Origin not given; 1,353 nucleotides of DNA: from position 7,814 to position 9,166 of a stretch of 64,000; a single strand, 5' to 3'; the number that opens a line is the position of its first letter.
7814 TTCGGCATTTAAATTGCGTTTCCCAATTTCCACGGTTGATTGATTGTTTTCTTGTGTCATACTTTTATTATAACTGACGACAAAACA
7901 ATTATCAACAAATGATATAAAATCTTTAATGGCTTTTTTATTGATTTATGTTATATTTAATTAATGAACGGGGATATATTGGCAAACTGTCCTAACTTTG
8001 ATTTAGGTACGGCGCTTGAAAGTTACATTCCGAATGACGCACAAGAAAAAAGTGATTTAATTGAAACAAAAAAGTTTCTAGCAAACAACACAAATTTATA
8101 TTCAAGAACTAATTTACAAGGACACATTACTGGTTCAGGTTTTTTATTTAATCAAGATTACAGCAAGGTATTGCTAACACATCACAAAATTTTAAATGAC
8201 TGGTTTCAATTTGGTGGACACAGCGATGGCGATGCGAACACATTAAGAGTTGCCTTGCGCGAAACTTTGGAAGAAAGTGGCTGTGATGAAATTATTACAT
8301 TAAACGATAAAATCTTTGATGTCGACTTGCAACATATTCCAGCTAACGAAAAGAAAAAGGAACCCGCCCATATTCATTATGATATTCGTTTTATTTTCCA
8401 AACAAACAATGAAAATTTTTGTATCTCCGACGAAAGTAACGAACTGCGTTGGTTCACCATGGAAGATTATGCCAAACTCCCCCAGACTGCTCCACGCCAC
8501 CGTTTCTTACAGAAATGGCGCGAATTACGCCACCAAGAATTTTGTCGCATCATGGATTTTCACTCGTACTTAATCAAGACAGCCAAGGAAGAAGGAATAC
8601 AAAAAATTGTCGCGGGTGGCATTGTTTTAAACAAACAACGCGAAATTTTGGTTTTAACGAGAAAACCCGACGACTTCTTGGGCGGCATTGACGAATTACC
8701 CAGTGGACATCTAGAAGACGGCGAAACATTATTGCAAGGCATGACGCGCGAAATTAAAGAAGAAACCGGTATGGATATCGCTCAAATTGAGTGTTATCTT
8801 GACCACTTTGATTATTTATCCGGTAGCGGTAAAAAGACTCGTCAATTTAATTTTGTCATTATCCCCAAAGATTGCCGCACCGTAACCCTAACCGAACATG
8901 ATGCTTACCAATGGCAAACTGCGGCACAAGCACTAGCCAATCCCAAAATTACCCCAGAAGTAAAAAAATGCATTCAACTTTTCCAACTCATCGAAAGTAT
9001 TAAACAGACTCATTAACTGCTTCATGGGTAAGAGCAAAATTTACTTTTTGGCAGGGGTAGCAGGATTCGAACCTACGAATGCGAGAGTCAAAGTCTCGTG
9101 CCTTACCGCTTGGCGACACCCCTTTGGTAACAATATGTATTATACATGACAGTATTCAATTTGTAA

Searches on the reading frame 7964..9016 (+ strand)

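Call 9: search_protein_families(library=pfam, proteins=[window:7964-9016:+], max_evalue=0.01)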
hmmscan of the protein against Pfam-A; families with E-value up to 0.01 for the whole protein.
window:7964-9016:+ (350 aa): 2 families
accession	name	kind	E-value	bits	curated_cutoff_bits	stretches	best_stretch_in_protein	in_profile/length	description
PF00293.34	NUDIX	-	1.7e-22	80.3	21.1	2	215-338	4-132/134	NUDIX domain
PF14815.12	NUDIX_4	-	3.1e-07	30.6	35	1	220-279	4-59/113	NUDIX domain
